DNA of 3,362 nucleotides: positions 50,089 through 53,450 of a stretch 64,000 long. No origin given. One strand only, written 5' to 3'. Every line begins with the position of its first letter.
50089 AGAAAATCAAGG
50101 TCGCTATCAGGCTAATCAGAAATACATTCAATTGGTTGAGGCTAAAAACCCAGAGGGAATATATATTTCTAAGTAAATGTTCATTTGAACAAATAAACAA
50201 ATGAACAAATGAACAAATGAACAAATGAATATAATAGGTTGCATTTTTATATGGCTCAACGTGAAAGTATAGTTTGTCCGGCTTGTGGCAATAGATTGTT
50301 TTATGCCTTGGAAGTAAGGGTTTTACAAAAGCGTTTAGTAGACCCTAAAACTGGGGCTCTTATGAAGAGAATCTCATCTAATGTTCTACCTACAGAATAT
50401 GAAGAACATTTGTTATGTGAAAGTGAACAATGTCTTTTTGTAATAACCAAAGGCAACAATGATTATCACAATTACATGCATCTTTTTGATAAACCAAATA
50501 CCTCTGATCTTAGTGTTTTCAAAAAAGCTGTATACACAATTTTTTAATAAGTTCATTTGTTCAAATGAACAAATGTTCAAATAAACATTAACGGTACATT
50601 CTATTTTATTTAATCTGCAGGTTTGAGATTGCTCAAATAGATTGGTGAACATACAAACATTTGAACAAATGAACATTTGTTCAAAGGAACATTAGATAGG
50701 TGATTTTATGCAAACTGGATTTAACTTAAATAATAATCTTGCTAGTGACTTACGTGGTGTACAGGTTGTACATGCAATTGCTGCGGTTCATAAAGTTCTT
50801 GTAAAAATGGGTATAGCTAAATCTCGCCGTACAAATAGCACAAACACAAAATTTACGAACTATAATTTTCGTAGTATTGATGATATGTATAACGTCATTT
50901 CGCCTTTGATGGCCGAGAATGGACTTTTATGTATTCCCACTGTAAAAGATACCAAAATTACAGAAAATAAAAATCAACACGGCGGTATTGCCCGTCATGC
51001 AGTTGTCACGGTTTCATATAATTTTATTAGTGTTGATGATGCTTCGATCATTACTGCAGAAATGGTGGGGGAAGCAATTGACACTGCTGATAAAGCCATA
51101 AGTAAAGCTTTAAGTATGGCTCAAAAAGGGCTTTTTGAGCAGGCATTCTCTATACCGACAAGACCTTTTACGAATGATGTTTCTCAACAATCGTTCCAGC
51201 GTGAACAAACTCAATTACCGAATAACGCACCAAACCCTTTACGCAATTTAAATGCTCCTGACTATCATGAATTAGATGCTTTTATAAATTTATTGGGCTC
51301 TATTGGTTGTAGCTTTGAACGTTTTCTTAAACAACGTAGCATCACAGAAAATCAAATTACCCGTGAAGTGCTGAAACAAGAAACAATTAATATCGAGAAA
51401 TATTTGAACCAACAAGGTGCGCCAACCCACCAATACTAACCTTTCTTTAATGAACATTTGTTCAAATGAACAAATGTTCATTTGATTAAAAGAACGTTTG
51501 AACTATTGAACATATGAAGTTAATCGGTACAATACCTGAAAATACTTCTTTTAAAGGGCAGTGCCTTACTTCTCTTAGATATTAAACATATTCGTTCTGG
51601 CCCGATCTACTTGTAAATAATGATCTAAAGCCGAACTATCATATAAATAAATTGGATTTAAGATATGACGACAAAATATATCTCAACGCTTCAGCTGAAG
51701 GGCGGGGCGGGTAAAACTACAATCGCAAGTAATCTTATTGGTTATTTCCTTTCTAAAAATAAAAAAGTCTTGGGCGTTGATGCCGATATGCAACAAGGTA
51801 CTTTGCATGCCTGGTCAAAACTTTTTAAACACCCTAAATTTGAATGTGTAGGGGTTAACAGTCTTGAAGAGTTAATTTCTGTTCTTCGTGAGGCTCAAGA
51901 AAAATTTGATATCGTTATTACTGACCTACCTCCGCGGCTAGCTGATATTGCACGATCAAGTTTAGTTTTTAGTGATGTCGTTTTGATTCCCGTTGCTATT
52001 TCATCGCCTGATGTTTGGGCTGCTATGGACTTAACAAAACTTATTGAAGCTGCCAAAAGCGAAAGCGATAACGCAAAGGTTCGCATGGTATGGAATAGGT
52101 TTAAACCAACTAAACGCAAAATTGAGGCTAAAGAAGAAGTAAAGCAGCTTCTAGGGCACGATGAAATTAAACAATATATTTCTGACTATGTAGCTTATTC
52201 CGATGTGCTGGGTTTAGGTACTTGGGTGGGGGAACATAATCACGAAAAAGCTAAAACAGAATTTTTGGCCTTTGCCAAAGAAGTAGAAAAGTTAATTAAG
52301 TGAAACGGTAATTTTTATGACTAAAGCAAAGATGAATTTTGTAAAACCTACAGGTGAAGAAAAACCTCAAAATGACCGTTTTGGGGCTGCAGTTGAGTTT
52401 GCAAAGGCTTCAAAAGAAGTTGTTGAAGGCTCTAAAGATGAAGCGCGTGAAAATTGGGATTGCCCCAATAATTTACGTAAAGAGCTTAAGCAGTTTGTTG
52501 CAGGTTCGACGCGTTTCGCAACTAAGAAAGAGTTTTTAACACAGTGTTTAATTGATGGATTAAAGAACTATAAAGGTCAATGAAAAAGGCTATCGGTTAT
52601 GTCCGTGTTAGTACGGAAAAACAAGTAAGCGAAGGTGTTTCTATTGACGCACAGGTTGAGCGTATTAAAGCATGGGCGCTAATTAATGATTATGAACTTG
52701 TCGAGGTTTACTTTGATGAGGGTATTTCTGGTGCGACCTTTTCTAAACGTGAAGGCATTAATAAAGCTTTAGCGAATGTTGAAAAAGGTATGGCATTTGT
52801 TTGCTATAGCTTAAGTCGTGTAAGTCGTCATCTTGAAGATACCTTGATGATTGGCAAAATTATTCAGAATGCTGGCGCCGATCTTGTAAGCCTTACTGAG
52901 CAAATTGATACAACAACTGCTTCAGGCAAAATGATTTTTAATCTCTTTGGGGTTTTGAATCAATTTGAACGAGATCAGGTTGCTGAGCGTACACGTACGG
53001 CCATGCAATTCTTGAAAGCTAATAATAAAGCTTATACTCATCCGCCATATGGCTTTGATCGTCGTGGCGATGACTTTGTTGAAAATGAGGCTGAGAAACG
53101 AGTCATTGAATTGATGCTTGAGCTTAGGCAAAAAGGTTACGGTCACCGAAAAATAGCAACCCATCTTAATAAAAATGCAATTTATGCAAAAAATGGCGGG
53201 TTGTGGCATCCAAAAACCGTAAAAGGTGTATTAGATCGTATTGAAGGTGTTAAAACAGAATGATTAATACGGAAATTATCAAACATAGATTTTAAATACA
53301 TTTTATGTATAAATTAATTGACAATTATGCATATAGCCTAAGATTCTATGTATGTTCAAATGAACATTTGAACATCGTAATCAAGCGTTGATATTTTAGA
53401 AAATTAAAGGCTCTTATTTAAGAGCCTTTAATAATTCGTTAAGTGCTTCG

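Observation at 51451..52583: Largest array sits on the parA promoter and is followed by ParA plus an 88-aa RHH-like protein: candidate type Ib par locus doubling as master regulator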

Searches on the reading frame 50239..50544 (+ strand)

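Call 7: search_protein_families(library=pfam, proteins=[window:50239-50544:+], max_evalue=0.1)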
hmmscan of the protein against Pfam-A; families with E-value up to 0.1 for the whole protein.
window:50239-50544:+ (102 aa): 2 families
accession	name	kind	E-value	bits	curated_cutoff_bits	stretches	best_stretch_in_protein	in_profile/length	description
PF11781.13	Zn_ribbon_RRN7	-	0.031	14.4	27.1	1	10-23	4-17/32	Zinc-finger of RNA-polymerase I-specific TFIIB, Rrn7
PF13248.11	Zn_ribbon_3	-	0.062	13.2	27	0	8-20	14-26/26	zinc-ribbon domain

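Call 50: search_protein_families(library=ncbifam, proteins=[window:50239-50544:+], max_evalue=0.01)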
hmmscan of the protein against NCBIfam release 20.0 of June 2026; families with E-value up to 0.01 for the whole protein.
window:50239-50544:+ (102 aa): 0 families

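Call 72: search_protein_families(library=phrogs, proteins=[window:50239-50544:+], max_evalue=0.001)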
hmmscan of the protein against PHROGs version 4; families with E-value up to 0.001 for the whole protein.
window:50239-50544:+ (102 aa): 0 families

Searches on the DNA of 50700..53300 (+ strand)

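Call 5: search_dna_similar(query=window:50700-53300:+, collection=phages, mode=near)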
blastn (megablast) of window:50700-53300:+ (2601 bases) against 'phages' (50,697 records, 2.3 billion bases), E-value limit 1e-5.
No match.

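Call 6: search_dna_similar(query=window:50700-53300:+, collection=plasmids, mode=near)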
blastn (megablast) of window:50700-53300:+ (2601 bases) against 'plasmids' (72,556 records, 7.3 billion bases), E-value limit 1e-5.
No match.
